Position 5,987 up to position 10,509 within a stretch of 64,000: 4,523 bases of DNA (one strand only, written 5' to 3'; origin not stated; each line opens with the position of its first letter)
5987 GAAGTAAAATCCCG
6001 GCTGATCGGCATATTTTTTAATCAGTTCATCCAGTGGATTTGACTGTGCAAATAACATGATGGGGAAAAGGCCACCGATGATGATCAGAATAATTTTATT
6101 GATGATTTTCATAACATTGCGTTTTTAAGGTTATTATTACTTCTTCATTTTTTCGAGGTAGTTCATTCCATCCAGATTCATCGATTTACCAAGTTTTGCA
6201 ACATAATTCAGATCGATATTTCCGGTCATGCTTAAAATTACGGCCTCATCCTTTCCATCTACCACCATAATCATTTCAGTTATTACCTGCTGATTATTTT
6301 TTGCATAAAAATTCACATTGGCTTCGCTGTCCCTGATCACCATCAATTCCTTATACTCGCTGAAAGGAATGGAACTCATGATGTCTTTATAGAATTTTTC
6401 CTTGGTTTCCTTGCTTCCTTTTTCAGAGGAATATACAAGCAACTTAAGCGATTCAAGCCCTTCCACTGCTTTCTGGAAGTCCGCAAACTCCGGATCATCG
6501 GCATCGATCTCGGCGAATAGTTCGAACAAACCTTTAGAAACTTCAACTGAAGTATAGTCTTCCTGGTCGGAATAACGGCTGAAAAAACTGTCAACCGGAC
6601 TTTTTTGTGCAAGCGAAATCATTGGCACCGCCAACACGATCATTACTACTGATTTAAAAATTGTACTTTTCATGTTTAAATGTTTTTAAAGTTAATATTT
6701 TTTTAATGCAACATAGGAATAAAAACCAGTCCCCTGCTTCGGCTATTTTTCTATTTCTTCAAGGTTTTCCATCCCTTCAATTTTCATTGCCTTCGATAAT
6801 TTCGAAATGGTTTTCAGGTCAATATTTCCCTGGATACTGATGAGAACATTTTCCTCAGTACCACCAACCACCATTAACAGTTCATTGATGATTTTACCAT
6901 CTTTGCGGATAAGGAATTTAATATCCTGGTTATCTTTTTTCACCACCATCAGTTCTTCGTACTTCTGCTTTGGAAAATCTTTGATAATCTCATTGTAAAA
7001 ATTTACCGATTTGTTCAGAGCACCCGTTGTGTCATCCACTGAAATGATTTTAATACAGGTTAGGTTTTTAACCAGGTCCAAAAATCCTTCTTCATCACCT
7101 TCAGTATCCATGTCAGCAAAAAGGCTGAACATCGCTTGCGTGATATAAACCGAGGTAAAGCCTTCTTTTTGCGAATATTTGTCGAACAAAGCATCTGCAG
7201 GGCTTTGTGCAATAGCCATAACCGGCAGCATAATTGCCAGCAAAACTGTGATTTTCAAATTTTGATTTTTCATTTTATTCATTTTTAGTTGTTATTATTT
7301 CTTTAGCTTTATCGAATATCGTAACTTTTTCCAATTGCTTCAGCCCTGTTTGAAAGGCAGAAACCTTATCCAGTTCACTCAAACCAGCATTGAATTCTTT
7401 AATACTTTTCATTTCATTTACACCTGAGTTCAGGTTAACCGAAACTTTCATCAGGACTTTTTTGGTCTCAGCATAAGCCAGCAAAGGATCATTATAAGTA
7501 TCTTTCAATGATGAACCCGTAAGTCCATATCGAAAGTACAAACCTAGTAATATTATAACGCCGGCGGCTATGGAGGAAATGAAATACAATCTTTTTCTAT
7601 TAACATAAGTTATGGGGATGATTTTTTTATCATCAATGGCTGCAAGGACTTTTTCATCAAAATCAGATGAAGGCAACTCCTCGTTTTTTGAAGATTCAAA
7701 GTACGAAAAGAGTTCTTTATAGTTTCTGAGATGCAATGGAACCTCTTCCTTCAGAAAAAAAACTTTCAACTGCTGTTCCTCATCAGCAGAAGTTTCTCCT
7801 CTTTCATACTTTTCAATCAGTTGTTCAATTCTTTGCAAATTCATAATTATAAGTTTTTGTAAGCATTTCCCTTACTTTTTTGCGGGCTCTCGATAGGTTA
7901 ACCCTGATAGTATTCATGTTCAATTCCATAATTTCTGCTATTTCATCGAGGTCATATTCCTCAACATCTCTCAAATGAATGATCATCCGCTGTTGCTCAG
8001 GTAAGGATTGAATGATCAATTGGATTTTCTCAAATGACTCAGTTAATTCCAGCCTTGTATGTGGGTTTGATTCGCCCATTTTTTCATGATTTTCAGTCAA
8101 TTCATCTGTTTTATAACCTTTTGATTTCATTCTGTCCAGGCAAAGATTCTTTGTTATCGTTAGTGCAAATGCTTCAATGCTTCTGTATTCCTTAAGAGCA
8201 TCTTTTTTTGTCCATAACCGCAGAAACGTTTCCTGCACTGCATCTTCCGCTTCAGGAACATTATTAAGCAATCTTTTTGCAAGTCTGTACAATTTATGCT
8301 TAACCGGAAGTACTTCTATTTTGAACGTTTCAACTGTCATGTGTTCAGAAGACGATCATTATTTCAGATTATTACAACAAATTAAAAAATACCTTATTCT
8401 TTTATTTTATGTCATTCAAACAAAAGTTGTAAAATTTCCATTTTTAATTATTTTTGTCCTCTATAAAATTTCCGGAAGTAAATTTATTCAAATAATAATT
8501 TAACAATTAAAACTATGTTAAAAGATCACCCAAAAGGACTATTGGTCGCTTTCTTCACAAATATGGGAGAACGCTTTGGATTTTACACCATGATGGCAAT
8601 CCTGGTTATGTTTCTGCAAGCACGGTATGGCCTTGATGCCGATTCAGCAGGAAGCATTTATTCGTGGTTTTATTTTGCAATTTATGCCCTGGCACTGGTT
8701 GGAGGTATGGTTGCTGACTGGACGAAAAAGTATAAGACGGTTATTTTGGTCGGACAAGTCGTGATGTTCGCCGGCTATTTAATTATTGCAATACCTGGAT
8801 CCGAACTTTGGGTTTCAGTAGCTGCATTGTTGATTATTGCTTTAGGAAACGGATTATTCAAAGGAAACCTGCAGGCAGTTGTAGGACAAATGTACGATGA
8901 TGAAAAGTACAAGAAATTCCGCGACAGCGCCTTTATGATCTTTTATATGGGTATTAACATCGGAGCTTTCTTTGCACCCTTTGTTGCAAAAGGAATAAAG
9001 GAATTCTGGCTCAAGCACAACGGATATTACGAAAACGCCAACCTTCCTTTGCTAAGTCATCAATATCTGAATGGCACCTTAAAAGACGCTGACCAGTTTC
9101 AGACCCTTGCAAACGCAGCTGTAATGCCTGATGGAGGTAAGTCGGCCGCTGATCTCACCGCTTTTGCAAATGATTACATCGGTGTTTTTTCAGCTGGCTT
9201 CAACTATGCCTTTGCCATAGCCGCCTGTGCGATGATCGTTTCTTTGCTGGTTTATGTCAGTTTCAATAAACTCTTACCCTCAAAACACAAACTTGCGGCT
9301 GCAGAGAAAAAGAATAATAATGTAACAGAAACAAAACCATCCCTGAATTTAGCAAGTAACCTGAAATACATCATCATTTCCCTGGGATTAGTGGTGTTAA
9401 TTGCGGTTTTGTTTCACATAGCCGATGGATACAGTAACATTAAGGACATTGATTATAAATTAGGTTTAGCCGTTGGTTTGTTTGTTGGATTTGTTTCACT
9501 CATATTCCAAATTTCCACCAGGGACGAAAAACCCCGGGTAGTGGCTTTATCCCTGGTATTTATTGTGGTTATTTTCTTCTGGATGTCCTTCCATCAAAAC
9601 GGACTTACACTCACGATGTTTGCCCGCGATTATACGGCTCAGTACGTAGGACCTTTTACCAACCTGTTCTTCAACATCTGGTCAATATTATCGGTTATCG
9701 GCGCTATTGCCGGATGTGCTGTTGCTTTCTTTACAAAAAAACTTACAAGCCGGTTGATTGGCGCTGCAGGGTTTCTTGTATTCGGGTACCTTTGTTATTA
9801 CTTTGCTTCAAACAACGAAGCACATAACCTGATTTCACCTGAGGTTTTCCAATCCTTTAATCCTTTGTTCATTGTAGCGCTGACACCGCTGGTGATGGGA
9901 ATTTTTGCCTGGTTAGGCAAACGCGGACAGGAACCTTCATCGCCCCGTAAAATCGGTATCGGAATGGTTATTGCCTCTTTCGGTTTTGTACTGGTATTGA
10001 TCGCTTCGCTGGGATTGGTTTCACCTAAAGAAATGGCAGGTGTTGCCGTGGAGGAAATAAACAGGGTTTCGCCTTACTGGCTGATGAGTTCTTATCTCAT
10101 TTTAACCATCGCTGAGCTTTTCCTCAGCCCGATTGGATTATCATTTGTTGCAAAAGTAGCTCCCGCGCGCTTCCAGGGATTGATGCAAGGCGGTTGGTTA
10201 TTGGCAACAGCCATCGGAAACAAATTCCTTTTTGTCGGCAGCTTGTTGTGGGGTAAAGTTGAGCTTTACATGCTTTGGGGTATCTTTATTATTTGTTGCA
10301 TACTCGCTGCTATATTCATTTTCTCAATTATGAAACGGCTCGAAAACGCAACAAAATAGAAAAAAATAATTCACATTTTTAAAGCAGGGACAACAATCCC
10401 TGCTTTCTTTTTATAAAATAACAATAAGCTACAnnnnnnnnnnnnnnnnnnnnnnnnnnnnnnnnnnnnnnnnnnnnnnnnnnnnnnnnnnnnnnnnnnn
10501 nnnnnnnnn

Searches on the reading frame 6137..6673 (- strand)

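Call 31: search_protein_families(library=pfam, proteins=[window:6137-6673:-], max_evalue=0.001)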
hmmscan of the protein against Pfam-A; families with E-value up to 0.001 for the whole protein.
window:6137-6673:- (178 aa): 1 family
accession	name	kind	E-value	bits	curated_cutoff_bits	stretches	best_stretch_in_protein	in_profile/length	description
PF14060.11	DUF4252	-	6.2e-26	91.4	23.9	1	34-161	1-125/125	Domain of unknown function (DUF4252)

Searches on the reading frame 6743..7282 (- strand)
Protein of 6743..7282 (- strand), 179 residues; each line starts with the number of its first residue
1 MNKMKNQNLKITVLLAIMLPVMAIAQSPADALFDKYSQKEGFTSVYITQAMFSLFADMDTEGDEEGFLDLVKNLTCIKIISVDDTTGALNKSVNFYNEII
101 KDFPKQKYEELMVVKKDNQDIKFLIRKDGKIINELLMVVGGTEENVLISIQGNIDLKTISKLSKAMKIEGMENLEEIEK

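Call 31: search_protein_families(library=pfam, proteins=[window:6743-7282:-], max_evalue=0.001)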
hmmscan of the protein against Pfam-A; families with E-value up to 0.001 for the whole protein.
window:6743-7282:- (179 aa): 1 family
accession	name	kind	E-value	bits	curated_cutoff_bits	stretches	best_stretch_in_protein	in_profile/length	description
PF14060.11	DUF4252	-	2.6e-26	92.7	23.9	1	36-162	1-125/125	Domain of unknown function (DUF4252)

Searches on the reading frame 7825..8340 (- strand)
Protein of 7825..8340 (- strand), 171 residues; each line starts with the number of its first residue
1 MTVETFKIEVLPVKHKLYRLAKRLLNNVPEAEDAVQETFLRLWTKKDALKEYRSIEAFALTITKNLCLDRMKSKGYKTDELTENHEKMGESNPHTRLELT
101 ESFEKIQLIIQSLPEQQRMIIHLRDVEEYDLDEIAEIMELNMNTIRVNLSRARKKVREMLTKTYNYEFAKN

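Call 31: search_protein_families(library=pfam, proteins=[window:7825-8340:-], max_evalue=0.001)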
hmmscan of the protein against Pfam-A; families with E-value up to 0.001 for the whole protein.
window:7825-8340:- (171 aa): 5 families
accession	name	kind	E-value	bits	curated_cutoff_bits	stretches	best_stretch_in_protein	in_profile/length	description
PF08281.18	Sigma70_r4_2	-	7.2e-16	58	25.7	1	104-155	2-53/54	Sigma-70, region 4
PF04542.20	Sigma70_r2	-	2.9e-14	53.1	24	1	15-74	7-68/71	Sigma-70 region 2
PF04545.22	Sigma70_r4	-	2.4e-10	40.2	24.1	1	110-158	2-50/50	Sigma-70, region 4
PF07638.17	Sigma70_ECF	-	1.6e-06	28.6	21.1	1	75-160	102-183/185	ECF sigma factor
PF02001.22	DUF134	-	0.0006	20.8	27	0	93-160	24-82/98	Protein of unknown function DUF134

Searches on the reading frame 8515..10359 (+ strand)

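Call 31: search_protein_families(library=pfam, proteins=[window:8515-10359:+], max_evalue=0.001)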
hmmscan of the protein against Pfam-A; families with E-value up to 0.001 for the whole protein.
window:8515-10359:+ (614 aa): 2 families
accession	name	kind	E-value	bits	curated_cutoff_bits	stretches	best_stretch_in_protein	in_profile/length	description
PF00854.27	PTR2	-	6.6e-47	160.7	27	2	75-377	2-236/392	POT family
PF07690.21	MFS_1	-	5.4e-14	52.3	33.4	1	13-159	2-142/347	Major Facilitator Superfamily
